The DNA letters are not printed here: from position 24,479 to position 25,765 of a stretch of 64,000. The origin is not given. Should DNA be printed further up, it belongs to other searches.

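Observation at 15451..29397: Candidate tRNA-independent aminoacyl/acyl decoration system for an exopolysaccharide: aaRS-like ligase, carrier protein, AcpS, ACAD, DUF1839 and hydrolases coupled to four Fem/CelD-like transferases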

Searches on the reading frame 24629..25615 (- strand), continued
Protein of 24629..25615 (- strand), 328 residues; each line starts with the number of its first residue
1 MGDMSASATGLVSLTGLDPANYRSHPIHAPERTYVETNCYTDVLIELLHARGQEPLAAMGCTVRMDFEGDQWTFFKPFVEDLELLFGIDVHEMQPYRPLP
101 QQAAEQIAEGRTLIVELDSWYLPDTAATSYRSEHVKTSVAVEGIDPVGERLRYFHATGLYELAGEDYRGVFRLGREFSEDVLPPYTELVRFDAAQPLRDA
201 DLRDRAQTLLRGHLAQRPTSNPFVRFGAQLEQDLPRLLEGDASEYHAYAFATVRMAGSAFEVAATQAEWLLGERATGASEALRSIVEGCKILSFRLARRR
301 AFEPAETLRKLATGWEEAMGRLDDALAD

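Call 68: search_dna_similar(query=window:24629-25615:-, collection=plasmids, mode=protein, max_rows=60)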
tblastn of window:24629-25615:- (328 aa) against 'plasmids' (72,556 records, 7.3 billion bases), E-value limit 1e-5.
Records with a match: 65; places in all: 71; records where one place covers at least 80% of the query: 64.
Best place of each record, by identity: <60% 65.
By first word of the organism name: Rhizobium 18; Azospirillum 11; Burkholderia 10; Mycetohabitans 9; Caballeronia 7; Cupriavidus 4; Shinella 3; Methylobacterium 2; Phyllobacterium 1.
By predicted mobility (MOB-suite, as given by PLSDB): non-mobilizable 44; conjugative 14; mobilizable 7.
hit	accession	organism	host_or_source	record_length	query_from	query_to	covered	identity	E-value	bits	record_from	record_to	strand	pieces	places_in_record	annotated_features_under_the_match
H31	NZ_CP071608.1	Rhizobium binae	lentil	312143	4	322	97%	42.7%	3e-67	235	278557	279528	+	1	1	DUF1839 family protein | amino acid--[acyl-carrier-protein] ligase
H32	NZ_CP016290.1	Rhizobium leguminosarum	Vavilovia formosa,cell culture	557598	4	322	97%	41.4%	1e-64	227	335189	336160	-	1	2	DUF1839 family protein | amino acid--[acyl-carrier-protein] ligase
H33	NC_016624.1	Azospirillum lipoferum 4B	-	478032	2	322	98%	41.1%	3e-62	221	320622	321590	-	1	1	DUF1839 family protein | amino acid--[acyl-carrier-protein] ligase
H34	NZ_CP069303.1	Shinella sp. PSBB067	monoisolate,Minnesota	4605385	16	322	94%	42.9%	4e-67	235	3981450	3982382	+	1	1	none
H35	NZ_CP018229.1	Rhizobium leguminosarum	Vavilovia formosa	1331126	4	322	97%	41.2%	2e-67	236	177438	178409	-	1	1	record has no annotation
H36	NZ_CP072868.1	Rhizobium sp. NLR16a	lentil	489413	2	322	98%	40.9%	3e-66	232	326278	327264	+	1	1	DUF1839 family protein | amino acid--[acyl-carrier-protein] ligase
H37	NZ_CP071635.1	Rhizobium sp. NZLR1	lentil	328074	12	322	95%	42.2%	4e-66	232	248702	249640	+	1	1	DUF1839 family protein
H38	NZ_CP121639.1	Rhizobium leguminosarum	Trifolium ambiguum,cell culture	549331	4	322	97%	40.9%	1e-65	231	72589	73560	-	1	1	DUF1839 family protein | amino acid--[acyl-carrier-protein] ligase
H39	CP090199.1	Rhizobium leguminosarum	Trifolium ambiguum,Cell culture,nodule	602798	4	322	97%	40.9%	1e-65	231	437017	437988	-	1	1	DUF1839 family protein | amino acid--[acyl-carrier-protein] ligase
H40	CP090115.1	Rhizobium leguminosarum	Trifolium ambiguum,Cell culture,Plant ...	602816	4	322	97%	40.9%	1e-65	231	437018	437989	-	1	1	DUF1839 family protein | amino acid--[acyl-carrier-protein] ligase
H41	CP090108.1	Rhizobium leguminosarum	Trifolium ambiguum,Cell culture,Plant ...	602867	4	322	97%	40.9%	1e-65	231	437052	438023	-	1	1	DUF1839 family protein | amino acid--[acyl-carrier-protein] ligase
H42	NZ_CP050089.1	Rhizobium leguminosarum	Trifolium pratense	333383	4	304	92%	43.3%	1e-66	233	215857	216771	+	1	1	DUF1839 family protein | amino acid--[acyl-carrier-protein] ligase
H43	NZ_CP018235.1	Rhizobium leguminosarum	Vavilovia formosa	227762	2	322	98%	40.3%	1e-65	230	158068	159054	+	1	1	DUF1839 family protein | amino acid--[acyl-carrier-protein] ligase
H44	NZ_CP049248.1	Rhizobium rhizoryzae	cell culture,soil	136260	3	327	99%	39.3%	6e-63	223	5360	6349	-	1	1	DUF1839 family protein | amino acid--[acyl-carrier-protein] ligase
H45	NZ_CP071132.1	Caballeronia sp. M1242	Homo sapiens,ETA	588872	13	327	96%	39.9%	3e-61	218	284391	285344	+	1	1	DUF1839 family protein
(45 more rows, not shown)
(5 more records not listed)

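Call 81: search_protein_representatives(protein=window:24629-25615:-)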
Query: 328 residues. Proteins with E-value up to 0.001 (for the whole library): 861; up to 1e-10: 618; up to 1e-30: 301. The best 150 are listed.
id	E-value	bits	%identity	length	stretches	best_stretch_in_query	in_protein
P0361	7.6e-118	409.7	60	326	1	6-327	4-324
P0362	1.7e-100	352.8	54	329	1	13-325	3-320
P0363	1.9e-89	316.4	62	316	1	59-317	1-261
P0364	1.8e-87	310.0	50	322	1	10-324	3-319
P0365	3.5e-84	299.1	67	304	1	7-220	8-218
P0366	5.4e-84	298.5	52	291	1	24-321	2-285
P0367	6.5e-82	291.7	57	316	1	3-231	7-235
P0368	3.7e-80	285.9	61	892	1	59-318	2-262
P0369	4.1e-76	272.6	44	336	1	16-322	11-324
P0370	1.4e-75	270.9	54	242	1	82-325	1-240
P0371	3.4e-75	269.6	44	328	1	10-324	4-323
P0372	1.6e-73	264.1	70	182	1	148-327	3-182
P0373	1.7e-73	264.0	45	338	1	14-327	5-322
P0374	7.0e-73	262.0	46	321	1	11-322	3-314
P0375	1.0e-72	261.4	44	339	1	16-324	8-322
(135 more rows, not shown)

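Call 84: search_solved_structures(query=A2, max_evalue=10, show_alignments=4)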
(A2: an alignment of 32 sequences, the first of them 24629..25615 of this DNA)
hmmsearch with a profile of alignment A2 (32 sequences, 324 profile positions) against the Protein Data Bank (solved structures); distinct sequences matched with E-value up to 10: 1.
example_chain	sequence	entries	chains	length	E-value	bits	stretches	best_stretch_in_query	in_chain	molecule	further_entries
7ur2_A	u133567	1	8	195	0.11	14.6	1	42-89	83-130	Isoform 7 of Kalirin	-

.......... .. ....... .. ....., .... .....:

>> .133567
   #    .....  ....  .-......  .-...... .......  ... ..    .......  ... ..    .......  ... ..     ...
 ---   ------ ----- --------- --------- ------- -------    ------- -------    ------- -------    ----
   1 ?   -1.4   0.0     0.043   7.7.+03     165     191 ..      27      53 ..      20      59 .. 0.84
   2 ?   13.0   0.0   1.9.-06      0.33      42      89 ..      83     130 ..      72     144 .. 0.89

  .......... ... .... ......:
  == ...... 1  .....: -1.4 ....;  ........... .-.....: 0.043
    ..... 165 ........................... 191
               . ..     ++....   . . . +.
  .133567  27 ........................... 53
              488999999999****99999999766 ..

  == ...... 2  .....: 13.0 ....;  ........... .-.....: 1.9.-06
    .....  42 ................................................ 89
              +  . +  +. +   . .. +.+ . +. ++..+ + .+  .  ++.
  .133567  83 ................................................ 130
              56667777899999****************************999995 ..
